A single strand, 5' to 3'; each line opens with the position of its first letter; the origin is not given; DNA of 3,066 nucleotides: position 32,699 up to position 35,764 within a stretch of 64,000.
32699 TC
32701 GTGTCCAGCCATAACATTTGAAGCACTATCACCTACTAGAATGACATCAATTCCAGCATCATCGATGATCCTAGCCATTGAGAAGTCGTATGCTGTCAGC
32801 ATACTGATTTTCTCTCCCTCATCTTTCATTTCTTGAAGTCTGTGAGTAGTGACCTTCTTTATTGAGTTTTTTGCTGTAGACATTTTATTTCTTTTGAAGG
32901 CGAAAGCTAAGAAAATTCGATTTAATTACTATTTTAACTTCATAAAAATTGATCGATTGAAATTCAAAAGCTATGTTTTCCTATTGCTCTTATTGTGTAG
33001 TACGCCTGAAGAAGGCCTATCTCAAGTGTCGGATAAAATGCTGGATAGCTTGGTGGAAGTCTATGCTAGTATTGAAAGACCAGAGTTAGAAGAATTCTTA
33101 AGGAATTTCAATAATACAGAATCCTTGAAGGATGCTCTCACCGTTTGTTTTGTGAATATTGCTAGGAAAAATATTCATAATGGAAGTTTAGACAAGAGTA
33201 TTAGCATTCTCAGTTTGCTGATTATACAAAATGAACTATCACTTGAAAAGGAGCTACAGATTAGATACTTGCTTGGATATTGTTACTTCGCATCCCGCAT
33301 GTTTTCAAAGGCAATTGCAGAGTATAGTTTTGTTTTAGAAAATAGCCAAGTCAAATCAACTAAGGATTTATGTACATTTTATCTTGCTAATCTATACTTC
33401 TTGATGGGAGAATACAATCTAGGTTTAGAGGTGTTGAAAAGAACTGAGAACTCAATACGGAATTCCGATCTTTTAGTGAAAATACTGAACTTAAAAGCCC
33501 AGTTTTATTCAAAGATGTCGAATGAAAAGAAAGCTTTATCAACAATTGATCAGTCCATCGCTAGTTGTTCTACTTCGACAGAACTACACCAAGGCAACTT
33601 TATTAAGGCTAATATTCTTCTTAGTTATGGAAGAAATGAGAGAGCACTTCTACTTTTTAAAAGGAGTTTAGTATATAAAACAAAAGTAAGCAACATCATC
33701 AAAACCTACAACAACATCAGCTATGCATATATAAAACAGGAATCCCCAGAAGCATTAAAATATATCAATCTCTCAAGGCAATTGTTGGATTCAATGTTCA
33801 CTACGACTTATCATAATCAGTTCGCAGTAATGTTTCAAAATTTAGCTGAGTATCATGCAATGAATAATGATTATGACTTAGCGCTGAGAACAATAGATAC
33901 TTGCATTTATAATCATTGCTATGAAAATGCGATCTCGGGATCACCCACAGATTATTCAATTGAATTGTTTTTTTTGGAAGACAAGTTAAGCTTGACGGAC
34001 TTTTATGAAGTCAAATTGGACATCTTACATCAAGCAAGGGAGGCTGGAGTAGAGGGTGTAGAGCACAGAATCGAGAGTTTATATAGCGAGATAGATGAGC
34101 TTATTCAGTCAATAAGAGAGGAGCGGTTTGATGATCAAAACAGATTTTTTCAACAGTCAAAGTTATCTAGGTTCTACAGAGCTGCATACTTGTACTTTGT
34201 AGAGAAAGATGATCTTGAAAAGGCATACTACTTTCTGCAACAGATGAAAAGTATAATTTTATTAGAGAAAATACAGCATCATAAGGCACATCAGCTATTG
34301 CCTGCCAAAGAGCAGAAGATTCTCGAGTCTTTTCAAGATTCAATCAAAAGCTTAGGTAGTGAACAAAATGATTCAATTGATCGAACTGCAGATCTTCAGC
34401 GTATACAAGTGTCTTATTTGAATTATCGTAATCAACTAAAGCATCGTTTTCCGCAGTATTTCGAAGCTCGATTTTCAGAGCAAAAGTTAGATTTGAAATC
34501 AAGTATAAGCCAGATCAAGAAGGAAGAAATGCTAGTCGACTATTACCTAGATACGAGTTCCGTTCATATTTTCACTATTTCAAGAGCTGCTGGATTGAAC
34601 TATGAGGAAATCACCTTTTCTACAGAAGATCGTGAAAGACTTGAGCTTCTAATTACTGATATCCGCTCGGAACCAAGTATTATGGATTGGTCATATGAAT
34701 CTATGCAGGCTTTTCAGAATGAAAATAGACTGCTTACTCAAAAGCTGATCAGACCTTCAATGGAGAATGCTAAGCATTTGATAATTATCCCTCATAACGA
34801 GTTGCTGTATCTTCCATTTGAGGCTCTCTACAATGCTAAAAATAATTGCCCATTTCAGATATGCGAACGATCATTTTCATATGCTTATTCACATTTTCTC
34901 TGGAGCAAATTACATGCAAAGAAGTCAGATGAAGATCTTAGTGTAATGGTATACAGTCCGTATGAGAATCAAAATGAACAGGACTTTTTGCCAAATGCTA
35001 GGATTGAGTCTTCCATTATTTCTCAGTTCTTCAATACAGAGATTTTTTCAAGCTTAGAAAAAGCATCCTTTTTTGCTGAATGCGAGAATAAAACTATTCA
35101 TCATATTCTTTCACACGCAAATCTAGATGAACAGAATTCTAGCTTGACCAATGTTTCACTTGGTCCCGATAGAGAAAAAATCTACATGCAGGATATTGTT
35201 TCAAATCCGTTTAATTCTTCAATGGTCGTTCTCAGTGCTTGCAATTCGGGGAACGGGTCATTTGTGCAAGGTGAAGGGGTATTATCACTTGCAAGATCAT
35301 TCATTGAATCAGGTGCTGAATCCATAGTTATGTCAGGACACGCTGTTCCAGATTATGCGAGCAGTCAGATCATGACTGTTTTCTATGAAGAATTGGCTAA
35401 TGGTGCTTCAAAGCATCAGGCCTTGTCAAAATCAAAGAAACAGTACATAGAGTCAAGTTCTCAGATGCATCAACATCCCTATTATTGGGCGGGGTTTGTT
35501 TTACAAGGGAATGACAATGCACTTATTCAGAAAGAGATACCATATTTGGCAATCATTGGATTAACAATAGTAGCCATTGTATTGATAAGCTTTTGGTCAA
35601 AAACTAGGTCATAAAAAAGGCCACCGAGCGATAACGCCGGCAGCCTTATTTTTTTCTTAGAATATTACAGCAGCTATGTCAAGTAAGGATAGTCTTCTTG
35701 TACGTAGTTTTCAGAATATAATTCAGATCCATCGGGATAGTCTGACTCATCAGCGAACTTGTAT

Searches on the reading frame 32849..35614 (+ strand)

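Call 52: search_protein_families(library=pfam, proteins=[window:32849-35614:+], max_evalue=0.001)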
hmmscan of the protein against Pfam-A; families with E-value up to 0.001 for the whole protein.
window:32849-35614:+ (921 aa): 4 families
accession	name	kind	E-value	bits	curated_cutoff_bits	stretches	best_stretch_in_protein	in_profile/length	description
PF12770.12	CHAT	-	1.3e-40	140.1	24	1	627-888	5-289/289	CHAT domain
PF13424.12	TPR_12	-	2.7e-06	27.9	30.1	0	284-347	3-66/77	Tetratricopeptide repeat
PF00515.34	TPR_1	-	0.00017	21.7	27.8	0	139-164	4-29/34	Tetratricopeptide repeat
PF07719.23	TPR_2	-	0.00083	19.8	27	0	140-159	5-24/34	Tetratricopeptide repeat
